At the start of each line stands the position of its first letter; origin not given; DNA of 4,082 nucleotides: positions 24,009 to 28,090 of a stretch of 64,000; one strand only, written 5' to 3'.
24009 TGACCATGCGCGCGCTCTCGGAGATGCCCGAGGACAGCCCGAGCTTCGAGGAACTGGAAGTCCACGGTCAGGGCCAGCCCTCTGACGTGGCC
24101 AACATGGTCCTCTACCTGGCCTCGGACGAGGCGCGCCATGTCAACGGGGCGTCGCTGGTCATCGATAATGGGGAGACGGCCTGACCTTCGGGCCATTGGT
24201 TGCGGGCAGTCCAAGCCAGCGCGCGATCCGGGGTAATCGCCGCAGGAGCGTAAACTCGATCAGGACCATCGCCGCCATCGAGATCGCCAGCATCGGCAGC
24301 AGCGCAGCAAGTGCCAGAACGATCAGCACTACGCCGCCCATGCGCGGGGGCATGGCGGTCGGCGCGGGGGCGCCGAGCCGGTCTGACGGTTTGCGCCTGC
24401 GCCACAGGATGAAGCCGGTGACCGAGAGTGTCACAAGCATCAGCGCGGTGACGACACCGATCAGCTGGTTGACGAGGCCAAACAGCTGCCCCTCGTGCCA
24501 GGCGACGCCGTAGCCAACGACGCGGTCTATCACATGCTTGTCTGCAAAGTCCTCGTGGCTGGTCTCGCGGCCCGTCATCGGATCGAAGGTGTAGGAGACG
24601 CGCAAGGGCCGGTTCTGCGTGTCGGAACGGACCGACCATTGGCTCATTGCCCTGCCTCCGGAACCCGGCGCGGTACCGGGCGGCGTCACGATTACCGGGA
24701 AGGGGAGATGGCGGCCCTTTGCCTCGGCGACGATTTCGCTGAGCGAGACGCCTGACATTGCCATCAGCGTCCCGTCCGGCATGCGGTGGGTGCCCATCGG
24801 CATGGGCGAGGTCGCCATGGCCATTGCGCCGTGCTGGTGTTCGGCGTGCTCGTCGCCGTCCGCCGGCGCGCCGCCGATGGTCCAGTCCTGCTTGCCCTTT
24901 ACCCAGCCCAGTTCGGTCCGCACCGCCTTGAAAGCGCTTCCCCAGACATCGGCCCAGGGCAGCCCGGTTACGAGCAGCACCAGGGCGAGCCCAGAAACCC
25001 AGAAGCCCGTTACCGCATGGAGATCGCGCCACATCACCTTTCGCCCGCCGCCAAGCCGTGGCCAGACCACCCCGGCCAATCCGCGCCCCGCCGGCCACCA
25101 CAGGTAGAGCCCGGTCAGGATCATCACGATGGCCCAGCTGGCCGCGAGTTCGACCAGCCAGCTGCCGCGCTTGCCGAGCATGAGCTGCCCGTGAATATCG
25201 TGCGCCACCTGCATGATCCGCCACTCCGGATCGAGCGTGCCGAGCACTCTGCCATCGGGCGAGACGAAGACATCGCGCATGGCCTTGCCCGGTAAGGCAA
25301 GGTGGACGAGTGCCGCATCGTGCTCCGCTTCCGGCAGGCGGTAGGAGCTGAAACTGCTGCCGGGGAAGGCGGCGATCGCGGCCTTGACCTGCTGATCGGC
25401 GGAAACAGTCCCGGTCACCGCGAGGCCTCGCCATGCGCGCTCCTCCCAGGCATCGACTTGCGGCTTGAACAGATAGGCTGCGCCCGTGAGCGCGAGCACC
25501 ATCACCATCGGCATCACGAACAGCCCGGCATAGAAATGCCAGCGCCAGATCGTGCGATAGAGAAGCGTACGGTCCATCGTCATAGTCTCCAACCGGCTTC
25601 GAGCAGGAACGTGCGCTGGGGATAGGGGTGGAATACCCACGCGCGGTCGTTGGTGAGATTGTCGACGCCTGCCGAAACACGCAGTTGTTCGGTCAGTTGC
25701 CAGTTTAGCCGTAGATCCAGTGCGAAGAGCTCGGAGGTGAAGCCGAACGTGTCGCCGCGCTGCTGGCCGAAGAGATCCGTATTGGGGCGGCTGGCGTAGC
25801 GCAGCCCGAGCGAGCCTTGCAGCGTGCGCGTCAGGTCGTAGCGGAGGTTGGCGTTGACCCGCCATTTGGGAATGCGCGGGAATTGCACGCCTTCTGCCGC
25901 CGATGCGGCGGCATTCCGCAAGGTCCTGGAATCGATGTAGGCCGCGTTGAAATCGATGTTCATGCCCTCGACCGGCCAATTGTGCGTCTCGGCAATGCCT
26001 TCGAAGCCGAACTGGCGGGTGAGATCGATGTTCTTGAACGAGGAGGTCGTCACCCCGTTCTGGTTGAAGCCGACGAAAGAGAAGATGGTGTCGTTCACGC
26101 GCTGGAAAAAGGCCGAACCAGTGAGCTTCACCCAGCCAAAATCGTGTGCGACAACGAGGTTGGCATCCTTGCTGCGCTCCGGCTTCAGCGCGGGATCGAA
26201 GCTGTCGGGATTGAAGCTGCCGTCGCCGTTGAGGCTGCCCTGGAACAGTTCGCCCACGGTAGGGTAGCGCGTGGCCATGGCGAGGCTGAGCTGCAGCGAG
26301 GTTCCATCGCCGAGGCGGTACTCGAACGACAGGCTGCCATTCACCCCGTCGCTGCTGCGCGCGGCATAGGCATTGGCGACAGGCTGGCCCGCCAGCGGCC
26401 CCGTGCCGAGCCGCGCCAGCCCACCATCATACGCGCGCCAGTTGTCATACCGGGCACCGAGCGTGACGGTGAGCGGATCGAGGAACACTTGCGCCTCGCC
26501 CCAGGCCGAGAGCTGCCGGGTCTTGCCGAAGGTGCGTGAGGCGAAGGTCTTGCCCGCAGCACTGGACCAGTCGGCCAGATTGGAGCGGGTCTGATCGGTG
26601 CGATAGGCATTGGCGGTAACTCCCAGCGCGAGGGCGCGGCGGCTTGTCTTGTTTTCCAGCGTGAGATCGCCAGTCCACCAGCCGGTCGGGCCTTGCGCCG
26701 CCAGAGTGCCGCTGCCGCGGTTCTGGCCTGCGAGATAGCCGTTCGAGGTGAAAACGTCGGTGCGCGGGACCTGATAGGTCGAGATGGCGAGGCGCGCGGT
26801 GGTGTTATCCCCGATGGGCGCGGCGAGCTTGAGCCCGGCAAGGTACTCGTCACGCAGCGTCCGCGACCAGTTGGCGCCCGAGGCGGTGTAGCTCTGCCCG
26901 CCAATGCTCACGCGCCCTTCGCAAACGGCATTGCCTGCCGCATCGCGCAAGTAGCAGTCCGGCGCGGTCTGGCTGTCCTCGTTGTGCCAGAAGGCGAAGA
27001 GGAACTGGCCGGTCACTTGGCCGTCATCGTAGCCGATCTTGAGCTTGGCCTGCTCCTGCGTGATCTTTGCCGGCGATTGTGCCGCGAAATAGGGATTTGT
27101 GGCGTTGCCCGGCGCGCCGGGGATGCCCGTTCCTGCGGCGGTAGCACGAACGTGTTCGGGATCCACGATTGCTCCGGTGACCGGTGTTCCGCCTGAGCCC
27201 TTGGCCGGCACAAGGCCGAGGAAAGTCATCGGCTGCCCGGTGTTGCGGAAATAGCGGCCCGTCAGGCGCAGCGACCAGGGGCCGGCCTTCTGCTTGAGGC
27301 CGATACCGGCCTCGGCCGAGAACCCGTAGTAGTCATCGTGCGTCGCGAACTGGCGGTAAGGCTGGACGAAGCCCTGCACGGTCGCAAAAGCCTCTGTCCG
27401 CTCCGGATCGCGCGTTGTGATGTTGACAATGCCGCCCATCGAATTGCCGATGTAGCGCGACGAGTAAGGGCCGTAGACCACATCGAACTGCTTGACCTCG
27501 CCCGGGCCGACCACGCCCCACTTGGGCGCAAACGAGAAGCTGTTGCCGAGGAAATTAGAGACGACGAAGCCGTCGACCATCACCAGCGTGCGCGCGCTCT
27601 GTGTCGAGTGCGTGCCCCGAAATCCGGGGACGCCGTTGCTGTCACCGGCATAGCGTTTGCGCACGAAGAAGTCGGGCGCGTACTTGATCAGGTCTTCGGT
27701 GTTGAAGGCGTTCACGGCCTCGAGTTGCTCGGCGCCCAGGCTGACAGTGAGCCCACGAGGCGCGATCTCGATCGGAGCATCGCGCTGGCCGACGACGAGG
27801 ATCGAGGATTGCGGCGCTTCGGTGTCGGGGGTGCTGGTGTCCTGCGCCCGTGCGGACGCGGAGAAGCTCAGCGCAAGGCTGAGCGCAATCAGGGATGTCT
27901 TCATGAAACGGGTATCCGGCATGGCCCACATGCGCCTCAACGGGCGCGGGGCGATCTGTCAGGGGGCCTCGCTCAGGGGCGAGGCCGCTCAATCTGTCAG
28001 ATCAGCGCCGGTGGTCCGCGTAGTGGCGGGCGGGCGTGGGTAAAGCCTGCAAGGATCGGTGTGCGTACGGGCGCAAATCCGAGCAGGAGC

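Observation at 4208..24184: The TPS locus is bounded by two 5'-truncated gene remnants, an island-like replacement of a divergent promoter region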

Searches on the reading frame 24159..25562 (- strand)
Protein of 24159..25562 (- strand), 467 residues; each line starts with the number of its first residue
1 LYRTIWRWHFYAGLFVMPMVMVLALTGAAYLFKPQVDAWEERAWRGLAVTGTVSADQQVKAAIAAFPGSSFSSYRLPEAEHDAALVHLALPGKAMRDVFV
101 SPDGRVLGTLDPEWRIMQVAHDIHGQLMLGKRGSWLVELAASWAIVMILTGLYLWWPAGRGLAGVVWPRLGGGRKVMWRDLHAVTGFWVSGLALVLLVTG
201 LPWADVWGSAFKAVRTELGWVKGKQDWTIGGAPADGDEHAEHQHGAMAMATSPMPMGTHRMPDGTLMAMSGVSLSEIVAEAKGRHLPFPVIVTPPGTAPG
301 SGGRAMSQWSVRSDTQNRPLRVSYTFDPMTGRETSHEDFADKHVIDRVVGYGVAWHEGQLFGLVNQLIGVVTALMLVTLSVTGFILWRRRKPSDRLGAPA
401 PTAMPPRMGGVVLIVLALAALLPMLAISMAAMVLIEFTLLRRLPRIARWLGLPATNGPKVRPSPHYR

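Call 32: find_homologous_proteins(query=window:24159-25562:-, max_evalue=1e-20)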
Query window:24159-25562:- (467 aa): 6233 proteins with E <= 1e-20 among 8000 candidates; the best 120 are listed.
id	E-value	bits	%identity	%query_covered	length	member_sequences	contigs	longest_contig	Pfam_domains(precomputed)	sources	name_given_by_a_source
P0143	3.3e-271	918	88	98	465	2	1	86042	PF03929.22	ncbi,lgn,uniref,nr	ncbi:membrane protein [Novosphingobium sediminis]|uniref:Membrane protein n=1 Tax=Novosphingobium se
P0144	1.6e-270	916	89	97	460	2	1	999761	PF03929.22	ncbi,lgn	-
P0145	2.0e-270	916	89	97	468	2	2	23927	PF03929.22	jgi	jgi:uncharacterized iron-regulated membrane protein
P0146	5.7e-269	911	89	97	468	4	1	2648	PF03929.22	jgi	jgi:uncharacterized iron-regulated membrane protein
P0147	1.0e-265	900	87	97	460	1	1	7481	PF03929.22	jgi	jgi:uncharacterized iron-regulated membrane protein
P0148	4.7e-265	898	87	97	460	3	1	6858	PF03929.22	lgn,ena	-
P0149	6.5e-262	888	86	98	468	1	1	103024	PF03929.22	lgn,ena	-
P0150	4.6e-259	878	86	97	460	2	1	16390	PF03929.22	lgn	-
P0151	5.7e-246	835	78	98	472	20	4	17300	PF03929.22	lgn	-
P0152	9.4e-246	834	81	99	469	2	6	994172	PF03929.22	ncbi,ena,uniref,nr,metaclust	ncbi:hypothetical protein AQZ52_13965 [Novosphingobium fuchskuhlense]|uniref:Peptidase n=1 Tax=Novos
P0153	5.7e-243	825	78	98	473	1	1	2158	PF03929.22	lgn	-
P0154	1.1e-241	821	80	97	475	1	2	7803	PF03929.22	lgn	-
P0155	4.1e-241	819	78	97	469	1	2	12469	PF03929.22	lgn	-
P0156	3.9e-240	816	78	97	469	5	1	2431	PF03929.22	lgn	-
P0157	3.4e-239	813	78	97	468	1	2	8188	PF03929.22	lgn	-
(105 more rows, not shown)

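Call 33: find_encoding_contigs(protein=P0144, flank=10000, max_places=2)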
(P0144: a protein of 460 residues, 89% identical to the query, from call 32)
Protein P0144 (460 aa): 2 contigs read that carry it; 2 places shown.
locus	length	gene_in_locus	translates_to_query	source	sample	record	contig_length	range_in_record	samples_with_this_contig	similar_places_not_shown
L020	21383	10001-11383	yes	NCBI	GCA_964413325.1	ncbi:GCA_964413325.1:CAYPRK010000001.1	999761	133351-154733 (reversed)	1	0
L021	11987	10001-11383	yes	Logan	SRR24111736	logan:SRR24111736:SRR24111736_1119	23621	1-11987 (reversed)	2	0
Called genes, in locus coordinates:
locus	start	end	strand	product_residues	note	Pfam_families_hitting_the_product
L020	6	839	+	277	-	PF13489:Methyltransf_23, PF13649:Methyltransf_25 (weak), PF13847:Methyltransf_31 (faint), PF08241:Methyltransf_11, PF08242:Methyltransf_12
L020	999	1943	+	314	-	PF00656:Peptidase_C14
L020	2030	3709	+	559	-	PF00656:Peptidase_C14, PF14326:DUF4384 (faint)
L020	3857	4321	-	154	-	PF14499:DUF4437, PF07883:Cupin_2 (weak)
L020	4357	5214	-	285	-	PF00561:Abhydrolase_1, PF12146:Hydrolase_4, PF12697:Abhydrolase_6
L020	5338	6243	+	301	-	PF00126:HTH_1, PF03466:LysR_substrate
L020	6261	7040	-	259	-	PF00702:Hydrolase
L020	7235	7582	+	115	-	-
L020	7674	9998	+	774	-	PF07715:Plug, PF00593:TonB_dep_Rec_b-barrel, PF14905:OMP_b-brl_3 (weak)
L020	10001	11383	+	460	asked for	PF03929:PepSY_TM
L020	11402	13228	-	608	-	PF05227:CHASE3, PF00672:HAMP, PF00015:MCPsignal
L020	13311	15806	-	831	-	PF07715:Plug, PF00593:TonB_dep_Rec_b-barrel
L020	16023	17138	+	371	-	PF10094:DUF2332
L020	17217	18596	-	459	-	PF00672:HAMP, PF00512:HisKA (weak), PF02518:HATPase_c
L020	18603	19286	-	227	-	PF00072:Response_reg, PF00486:Trans_reg_C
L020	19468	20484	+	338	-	PF24814:WD40_Prp19 (weak), PF25174:Beta-prop_THOC3 (weak)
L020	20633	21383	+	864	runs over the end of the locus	PF07715:Plug, PF00593:TonB_dep_Rec_b-barrel, PF14905:OMP_b-brl_3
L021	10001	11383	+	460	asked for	PF03929:PepSY_TM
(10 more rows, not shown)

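Call 34: find_encoding_contigs(protein=P0143, flank=10000, max_places=2)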
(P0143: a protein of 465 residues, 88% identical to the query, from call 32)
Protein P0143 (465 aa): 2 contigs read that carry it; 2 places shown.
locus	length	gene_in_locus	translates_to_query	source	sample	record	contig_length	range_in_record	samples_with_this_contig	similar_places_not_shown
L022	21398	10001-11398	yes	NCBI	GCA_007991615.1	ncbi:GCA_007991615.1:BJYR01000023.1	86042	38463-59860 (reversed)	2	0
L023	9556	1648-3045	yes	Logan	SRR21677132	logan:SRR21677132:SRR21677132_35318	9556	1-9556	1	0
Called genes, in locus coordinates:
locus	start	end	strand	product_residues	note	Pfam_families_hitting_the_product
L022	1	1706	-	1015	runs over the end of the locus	PF13620:CarboxypepD_reg (weak), PF07715:Plug (weak), PF25183:OMP_b-brl_4, PF00593:TonB_dep_Rec_b-barrel, PF25183:OMP_b-brl_4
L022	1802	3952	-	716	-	PF09335:VTT_dom, PF13434:Lys_Orn_oxgnase (faint), PF01134:GIDA (faint), PF03486:HI0933_like (faint), PF07992:Pyr_redox_2, PF13738:Pyr_redox_3 (weak), PF00070:Pyr_redox, PF02852:Pyr_redox_dim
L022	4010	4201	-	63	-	-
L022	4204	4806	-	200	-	PF04542:Sigma70_r2, PF08281:Sigma70_r4_2, PF04545:Sigma70_r4 (weak)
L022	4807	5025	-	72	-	-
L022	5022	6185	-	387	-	PF07992:Pyr_redox_2, PF00070:Pyr_redox (weak)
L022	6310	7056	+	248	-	PF07386:DUF1499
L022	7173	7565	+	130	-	PF11162:DUF2946 (weak)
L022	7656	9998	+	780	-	PF07715:Plug, PF00593:TonB_dep_Rec_b-barrel, PF14905:OMP_b-brl_3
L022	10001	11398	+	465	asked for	PF03929:PepSY_TM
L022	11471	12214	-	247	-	PF00106:adh_short, PF08659:KR, PF13561:adh_short_C2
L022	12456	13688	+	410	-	PF00067:p450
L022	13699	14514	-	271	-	PF13469:Sulfotransfer_3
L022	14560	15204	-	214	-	-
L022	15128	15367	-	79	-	-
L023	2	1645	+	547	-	?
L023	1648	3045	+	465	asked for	PF03929:PepSY_TM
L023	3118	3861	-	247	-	PF00106:adh_short, PF08659:KR (weak), PF13561:adh_short_C2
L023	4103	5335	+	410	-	PF00067:p450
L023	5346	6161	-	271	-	PF13469:Sulfotransfer_3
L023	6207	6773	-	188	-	-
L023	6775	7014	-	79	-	-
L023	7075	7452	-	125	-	PF07110:EthD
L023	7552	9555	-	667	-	?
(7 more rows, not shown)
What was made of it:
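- In N. sediminis and in Logan contig L023, PepSY is followed by an intact 247-aa SDR, then a divergent P450, a sulfotransferase, EthD and a TBDR (call 34).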

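Call 43: find_encoding_contigs(protein=P0145, flank=10000, max_places=3)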
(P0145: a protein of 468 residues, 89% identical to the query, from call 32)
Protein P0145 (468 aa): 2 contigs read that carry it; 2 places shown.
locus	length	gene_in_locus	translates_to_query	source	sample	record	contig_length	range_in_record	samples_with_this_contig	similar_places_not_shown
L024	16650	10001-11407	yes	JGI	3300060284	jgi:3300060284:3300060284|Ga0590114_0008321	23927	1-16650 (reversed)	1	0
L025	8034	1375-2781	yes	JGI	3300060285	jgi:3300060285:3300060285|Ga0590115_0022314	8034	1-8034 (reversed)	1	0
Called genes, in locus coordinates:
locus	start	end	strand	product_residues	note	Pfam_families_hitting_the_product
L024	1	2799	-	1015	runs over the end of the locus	PF13620:CarboxypepD_reg (weak), PF07715:Plug (weak), PF25183:OMP_b-brl_4, PF00593:TonB_dep_Rec_b-barrel, PF25183:OMP_b-brl_4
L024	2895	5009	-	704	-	PF09335:VTT_dom, PF13434:Lys_Orn_oxgnase (faint), PF01134:GIDA (weak), PF03486:HI0933_like (faint), PF07992:Pyr_redox_2, PF13738:Pyr_redox_3 (faint), PF00070:Pyr_redox, PF02852:Pyr_redox_dim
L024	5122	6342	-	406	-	PF07992:Pyr_redox_2, PF00070:Pyr_redox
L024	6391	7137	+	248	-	PF07386:DUF1499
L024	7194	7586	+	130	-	PF11162:DUF2946 (weak)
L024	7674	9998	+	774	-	PF07715:Plug, PF00593:TonB_dep_Rec_b-barrel, PF14905:OMP_b-brl_3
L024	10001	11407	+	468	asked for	PF03929:PepSY_TM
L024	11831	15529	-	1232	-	-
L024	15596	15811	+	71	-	-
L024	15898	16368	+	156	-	PF10027:DUF2269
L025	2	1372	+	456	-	PF00593:TonB_dep_Rec_b-barrel, PF14905:OMP_b-brl_3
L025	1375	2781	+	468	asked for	PF03929:PepSY_TM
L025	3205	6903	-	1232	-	-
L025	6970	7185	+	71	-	-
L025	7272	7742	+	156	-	PF10027:DUF2269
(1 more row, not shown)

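Call 59: find_encoding_contigs(protein=P0152, flank=10000, max_places=4)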
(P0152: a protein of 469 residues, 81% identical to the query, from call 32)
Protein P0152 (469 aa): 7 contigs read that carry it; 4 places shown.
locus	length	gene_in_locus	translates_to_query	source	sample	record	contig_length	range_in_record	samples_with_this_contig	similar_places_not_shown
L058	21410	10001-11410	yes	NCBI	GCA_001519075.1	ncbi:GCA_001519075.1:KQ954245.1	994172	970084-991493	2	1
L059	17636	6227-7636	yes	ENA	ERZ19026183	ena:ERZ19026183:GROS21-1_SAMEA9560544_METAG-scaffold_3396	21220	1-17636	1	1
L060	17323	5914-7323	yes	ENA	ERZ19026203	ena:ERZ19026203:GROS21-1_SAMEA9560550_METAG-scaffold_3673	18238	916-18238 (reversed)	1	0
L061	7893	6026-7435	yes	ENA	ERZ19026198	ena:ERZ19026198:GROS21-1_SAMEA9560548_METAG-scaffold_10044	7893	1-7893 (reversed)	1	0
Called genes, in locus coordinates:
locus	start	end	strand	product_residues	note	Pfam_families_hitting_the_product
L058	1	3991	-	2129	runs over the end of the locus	-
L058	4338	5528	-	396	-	-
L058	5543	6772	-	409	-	PF22842:Pel9A-like_beta_helix (weak), PF05048:NosD, PF13229:Beta_helix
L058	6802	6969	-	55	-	-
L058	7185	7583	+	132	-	PF11162:DUF2946 (weak)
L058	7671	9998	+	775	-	PF07715:Plug, PF00593:TonB_dep_Rec_b-barrel, PF14905:OMP_b-brl_3 (weak)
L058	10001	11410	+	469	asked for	PF03929:PepSY_TM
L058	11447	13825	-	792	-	-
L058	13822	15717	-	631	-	-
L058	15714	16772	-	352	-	-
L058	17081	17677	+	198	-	-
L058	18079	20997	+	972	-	PF07721:TPR_4 (faint), PF13374:TPR_10 (faint), PF07719:TPR_2 (faint), PF13428:TPR_14 (faint), PF00515:TPR_1 (faint), PF13424:TPR_12, PF17874:TPR_MalT, PF12770:CHAT, +2 more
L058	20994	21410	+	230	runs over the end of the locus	PF00072:Response_reg, PF00486:Trans_reg_C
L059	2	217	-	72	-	?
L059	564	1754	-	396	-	-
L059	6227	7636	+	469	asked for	PF03929:PepSY_TM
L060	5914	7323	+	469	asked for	PF03929:PepSY_TM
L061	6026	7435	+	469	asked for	PF03929:PepSY_TM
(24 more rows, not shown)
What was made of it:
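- On Integrase-type genomic island: N. sediminis, L020, L024 and N. fuchskuhlense have other genes next to PepSY_TM (calls 33, 34, 43, 59).
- The region is rearranged differently in each relative (calls 33, 34, 43, 59).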

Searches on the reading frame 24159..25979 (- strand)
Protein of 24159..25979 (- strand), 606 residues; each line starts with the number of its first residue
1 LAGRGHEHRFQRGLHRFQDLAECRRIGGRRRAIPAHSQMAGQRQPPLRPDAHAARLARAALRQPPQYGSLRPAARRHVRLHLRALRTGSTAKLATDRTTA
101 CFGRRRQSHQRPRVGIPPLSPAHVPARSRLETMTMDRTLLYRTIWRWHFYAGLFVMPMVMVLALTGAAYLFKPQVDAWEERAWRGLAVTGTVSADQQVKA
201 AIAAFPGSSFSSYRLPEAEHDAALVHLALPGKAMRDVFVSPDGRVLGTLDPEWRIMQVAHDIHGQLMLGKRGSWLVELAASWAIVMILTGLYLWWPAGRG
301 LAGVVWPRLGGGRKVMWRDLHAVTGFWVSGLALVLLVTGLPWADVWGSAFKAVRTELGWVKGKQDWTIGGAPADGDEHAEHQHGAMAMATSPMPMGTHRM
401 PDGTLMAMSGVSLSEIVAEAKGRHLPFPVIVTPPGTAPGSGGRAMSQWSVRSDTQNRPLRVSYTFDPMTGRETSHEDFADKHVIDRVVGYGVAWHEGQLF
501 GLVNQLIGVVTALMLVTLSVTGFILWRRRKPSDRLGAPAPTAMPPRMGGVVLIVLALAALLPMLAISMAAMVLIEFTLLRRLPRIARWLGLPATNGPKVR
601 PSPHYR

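Call 9: search_protein_families(library=pfam, proteins=[window:24159-25979:-], max_evalue=0.01)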
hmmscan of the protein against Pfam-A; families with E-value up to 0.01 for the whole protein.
window:24159-25979:- (606 aa): 3 families
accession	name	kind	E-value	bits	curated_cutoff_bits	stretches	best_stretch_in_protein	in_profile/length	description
PF03929.21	PepSY_TM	-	7.8e-64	216.8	28.8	1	145-529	1-295/295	PepSY-associated TM region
PF14358.11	DUF4405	-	0.0052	17.7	26.7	0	283-333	10-59/66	Domain of unknown function (DUF4405)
PF01292.26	Ni_hydr_CYTB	-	0.0079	16.4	30.1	0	283-368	17-93/179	Prokaryotic cytochrome b561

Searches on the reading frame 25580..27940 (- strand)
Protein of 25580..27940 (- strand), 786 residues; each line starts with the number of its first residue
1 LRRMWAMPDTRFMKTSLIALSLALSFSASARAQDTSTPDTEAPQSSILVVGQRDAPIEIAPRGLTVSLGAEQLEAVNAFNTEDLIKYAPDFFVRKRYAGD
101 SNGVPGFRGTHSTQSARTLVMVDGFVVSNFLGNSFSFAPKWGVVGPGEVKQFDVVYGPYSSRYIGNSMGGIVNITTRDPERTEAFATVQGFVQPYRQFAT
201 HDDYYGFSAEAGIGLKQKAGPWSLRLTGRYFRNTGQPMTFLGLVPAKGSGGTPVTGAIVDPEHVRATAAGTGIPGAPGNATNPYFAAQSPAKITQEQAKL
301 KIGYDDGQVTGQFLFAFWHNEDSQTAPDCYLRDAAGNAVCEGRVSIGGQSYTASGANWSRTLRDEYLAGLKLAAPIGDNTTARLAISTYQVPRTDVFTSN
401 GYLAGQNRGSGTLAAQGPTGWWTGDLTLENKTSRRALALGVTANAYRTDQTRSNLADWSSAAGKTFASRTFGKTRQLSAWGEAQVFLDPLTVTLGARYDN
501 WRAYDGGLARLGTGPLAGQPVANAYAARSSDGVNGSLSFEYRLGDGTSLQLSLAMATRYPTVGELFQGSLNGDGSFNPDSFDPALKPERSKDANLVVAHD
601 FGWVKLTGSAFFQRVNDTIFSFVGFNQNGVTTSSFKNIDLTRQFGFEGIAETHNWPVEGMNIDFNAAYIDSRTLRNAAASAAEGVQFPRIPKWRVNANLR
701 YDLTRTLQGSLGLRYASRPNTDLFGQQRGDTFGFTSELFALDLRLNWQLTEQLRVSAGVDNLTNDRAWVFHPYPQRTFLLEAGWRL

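Call 9: search_protein_families(library=pfam, proteins=[window:25580-27940:-], max_evalue=0.01)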
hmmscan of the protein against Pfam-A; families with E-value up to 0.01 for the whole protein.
window:25580-27940:- (786 aa): 3 families
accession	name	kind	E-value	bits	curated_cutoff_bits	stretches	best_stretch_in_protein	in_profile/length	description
PF00593.30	TonB_dep_Rec_b-barrel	-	8e-34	118.7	27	1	350-762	47-436/436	TonB dependent receptor-like, beta-barrel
PF14905.12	OMP_b-brl_3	-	1.7e-10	41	27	1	536-768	162-379/408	Outer membrane protein beta-barrel family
PF07715.20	Plug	-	1.9e-10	41.7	23.9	1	67-171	11-107/107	TonB-dependent Receptor Plug Domain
